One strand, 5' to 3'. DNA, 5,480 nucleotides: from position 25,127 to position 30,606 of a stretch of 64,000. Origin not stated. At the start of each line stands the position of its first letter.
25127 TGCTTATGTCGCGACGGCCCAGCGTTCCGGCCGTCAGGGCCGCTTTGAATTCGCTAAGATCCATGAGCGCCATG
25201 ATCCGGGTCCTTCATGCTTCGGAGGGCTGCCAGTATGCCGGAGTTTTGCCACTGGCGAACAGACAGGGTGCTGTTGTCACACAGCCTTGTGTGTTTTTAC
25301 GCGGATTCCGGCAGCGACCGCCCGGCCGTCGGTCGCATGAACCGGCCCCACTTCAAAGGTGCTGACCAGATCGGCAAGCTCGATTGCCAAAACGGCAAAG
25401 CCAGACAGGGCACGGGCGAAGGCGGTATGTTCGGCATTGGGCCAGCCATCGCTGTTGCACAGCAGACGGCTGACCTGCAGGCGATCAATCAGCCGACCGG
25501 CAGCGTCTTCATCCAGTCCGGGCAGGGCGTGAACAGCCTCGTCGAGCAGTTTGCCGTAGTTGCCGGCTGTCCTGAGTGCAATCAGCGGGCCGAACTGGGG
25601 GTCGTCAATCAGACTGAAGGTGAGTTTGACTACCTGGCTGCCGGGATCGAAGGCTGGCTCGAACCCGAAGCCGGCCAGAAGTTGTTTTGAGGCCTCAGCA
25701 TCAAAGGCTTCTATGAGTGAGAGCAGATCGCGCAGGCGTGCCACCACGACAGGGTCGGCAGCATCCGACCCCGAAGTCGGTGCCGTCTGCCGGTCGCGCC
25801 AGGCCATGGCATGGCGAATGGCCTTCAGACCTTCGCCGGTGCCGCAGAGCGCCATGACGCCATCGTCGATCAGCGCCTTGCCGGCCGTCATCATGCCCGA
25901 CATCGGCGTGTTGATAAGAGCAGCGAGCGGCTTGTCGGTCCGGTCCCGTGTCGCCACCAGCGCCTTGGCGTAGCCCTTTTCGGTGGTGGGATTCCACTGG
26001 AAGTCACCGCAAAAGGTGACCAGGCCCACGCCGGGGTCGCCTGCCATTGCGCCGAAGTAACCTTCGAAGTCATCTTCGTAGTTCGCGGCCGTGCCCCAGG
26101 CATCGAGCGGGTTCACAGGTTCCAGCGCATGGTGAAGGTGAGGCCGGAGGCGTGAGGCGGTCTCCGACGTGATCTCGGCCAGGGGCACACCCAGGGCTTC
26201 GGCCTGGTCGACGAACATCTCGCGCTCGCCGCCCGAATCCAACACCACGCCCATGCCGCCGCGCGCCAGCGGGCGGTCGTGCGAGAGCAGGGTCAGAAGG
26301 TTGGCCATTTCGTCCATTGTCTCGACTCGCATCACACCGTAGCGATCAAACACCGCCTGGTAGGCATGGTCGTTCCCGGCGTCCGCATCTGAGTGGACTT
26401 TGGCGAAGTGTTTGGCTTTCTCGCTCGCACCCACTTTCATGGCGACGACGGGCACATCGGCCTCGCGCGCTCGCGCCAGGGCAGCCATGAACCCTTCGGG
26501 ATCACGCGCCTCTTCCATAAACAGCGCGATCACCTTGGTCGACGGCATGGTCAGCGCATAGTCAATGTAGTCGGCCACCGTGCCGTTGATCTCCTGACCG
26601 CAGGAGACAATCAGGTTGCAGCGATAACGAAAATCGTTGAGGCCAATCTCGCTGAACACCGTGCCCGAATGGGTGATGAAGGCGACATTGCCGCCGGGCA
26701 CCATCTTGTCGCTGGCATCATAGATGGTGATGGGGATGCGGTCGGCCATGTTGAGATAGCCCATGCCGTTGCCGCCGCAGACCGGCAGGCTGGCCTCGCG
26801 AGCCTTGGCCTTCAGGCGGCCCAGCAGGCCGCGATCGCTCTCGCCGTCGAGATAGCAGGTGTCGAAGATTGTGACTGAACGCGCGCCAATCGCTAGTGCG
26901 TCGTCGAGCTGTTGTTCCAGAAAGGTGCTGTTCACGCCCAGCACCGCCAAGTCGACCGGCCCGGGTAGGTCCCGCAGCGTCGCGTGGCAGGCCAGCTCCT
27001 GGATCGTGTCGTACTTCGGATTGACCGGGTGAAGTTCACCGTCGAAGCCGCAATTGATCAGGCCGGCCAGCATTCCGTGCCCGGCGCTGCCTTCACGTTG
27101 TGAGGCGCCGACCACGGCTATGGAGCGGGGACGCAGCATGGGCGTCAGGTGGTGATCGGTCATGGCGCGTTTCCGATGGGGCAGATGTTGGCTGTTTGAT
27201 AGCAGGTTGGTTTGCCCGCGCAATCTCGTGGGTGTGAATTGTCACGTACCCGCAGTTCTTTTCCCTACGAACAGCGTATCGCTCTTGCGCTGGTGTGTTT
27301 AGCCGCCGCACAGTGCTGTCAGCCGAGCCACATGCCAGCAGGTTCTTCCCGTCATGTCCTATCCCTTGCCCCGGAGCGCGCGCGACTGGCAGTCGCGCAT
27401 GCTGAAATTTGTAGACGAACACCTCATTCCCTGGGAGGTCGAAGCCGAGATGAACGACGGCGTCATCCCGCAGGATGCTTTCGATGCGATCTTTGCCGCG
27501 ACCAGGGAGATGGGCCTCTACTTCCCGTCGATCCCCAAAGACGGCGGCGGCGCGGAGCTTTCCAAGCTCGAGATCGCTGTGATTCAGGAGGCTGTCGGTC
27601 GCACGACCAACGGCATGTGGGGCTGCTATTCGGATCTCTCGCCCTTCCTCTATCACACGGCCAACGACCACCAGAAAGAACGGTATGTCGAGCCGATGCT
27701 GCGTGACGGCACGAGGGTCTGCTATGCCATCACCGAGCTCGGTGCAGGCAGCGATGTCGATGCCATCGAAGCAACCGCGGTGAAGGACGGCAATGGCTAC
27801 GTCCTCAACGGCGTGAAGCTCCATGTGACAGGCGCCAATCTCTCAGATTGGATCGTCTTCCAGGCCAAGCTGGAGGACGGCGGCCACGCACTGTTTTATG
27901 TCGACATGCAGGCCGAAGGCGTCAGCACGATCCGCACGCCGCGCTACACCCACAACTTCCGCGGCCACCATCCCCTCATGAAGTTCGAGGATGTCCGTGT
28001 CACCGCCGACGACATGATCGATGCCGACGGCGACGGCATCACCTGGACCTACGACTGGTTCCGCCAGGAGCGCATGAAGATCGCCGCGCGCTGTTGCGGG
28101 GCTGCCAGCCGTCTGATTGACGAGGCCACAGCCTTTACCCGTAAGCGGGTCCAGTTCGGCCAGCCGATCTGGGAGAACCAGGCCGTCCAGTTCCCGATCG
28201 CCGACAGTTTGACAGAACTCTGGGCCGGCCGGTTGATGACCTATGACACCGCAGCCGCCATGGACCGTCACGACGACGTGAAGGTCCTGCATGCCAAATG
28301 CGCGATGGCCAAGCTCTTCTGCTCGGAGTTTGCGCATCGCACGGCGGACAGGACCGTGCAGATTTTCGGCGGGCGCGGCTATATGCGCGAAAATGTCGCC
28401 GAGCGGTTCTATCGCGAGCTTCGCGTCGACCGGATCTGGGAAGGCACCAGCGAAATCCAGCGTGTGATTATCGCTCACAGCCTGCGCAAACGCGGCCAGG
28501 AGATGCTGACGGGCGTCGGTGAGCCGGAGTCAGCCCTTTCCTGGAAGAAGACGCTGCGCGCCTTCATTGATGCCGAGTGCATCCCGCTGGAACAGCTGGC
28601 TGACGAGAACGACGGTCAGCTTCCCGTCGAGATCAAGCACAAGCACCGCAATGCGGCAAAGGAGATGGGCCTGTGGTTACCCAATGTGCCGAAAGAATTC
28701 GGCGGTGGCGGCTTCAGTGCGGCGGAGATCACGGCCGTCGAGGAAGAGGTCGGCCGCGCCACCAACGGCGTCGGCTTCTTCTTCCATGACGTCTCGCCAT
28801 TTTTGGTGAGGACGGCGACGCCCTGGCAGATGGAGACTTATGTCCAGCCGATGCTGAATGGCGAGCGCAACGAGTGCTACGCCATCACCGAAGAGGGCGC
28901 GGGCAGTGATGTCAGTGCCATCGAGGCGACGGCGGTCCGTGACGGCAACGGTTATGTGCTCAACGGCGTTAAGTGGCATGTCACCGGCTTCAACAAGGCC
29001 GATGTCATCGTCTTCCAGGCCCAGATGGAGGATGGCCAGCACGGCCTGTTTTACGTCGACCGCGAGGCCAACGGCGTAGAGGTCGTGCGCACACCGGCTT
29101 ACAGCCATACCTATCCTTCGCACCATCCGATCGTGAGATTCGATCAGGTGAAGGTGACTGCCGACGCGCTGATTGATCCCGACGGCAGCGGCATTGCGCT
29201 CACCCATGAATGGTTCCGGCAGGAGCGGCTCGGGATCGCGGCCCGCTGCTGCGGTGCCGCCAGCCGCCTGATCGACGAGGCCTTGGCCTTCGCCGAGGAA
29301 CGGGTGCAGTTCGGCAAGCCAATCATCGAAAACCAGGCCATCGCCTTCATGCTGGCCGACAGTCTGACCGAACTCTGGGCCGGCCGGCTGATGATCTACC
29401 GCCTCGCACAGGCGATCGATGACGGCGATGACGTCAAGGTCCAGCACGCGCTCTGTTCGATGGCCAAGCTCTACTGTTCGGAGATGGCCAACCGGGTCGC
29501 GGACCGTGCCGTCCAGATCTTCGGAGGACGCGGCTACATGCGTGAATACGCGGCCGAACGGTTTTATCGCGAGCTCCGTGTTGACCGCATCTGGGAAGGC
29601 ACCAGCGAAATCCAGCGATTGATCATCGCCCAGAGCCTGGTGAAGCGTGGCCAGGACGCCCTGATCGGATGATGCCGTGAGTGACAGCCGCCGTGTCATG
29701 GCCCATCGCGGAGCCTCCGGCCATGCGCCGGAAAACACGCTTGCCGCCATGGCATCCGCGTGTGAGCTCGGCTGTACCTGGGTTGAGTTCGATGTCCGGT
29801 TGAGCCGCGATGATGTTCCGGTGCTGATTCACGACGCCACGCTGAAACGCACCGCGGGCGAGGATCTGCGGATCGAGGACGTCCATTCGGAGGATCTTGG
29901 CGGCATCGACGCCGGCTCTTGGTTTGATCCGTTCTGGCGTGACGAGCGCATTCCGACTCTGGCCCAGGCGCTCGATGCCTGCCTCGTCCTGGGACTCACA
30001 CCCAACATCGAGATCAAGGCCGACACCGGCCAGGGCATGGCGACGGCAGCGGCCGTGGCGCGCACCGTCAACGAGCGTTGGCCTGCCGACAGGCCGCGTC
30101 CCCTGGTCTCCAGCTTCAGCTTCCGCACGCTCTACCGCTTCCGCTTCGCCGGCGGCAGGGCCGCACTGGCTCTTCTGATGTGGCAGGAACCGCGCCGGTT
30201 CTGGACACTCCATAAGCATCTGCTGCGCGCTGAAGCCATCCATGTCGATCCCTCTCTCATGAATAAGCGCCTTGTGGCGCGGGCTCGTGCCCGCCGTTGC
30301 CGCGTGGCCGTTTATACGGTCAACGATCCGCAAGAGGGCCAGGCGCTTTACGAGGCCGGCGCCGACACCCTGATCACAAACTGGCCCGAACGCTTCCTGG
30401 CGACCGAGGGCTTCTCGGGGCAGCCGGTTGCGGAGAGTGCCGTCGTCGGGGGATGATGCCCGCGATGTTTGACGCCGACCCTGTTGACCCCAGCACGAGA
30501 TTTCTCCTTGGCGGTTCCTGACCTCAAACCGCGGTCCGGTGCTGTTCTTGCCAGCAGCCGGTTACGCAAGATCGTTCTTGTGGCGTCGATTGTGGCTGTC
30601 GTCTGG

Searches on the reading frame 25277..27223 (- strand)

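Call 67: search_protein_families(library=pfam, proteins=[window:25277-27223:-], max_evalue=0.00001)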
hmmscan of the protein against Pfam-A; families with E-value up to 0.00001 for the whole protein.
window:25277-27223:- (648 aa): 3 families
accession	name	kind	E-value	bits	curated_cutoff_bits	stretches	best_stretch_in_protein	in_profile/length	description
PF13607.11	Succ_CoA_lig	-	2.3e-32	112.1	27.4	1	178-313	2-138/138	Succinyl-CoA ligase like flavodoxin domain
PF13380.12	CoA_binding_2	-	2.1e-17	64.1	22.8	1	33-154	1-111/116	CoA binding domain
PF13549.11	ATP-grasp_5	-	4.5e-14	52.8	27.6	1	506-643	87-220/221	ATP-grasp domain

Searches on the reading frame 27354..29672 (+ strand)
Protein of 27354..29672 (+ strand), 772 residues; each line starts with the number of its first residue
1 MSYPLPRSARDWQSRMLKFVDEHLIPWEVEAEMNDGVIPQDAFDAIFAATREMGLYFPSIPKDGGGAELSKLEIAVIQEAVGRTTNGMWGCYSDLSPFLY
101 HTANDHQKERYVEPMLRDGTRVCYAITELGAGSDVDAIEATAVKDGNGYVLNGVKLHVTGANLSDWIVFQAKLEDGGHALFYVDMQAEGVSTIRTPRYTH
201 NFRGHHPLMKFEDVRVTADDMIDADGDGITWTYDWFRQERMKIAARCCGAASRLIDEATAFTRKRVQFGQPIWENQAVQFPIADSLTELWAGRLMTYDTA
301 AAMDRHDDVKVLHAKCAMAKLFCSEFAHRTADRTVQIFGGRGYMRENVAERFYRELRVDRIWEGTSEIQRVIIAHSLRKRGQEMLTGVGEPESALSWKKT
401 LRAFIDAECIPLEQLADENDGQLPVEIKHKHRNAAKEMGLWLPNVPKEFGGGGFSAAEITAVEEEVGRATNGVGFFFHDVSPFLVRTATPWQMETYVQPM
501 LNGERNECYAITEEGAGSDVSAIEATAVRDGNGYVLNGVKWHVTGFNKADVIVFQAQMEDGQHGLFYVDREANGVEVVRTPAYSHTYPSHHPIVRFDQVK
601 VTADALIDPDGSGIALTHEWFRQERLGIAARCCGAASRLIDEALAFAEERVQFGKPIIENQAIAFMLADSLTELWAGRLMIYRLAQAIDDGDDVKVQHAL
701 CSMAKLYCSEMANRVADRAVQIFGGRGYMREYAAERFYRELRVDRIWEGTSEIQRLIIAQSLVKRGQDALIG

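Call 41: search_protein_families(library=pfam, proteins=[window:27354-29672:+], max_evalue=0.001)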
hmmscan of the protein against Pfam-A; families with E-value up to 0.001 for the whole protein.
window:27354-29672:+ (772 aa): 7 families
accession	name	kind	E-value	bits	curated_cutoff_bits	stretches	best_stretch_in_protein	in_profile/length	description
PF00441.29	Acyl-CoA_dh_1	-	5e-92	306.3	22.4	2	611-762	1-149/150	Acyl-CoA dehydrogenase, C-terminal domain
PF08028.16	Acyl-CoA_dh_2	-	3.8e-35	121.5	22.7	2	626-751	1-133/134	Acyl-CoA dehydrogenase, C-terminal domain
PF02770.24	Acyl-CoA_dh_M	-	2.2e-33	114.8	33.3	2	123-199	1-81/97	Acyl-CoA dehydrogenase, middle domain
PF02771.21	Acyl-CoA_dh_N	-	1e-27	97.2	22.9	2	396-504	6-113/113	Acyl-CoA dehydrogenase, N-terminal domain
PF22924.1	ACOX_C_alpha1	-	3.2e-14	53.5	27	2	690-761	96-167/169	Acyl-CoA oxidase, C-alpha1 domain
PF21343.2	ACAD9-ACADV_C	-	6.4e-07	30.1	27.8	1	651-719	26-92/120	ACAD9/ACADV, C-terminal domain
PF11794.13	HpaB_N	-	3.6e-06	27.2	35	0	145-212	174-250/270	4-hydroxyphenylacetate 3-hydroxylase N terminal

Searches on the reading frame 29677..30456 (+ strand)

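Call 41: search_protein_families(library=pfam, proteins=[window:29677-30456:+], max_evalue=0.001)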
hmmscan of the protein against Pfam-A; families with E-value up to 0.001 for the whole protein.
window:29677-30456:+ (259 aa): 1 family
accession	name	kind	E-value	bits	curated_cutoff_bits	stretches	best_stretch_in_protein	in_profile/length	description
PF03009.23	GDPD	-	3e-41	142.6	23.6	1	10-238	1-243/244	Glycerophosphoryl diester phosphodiesterase family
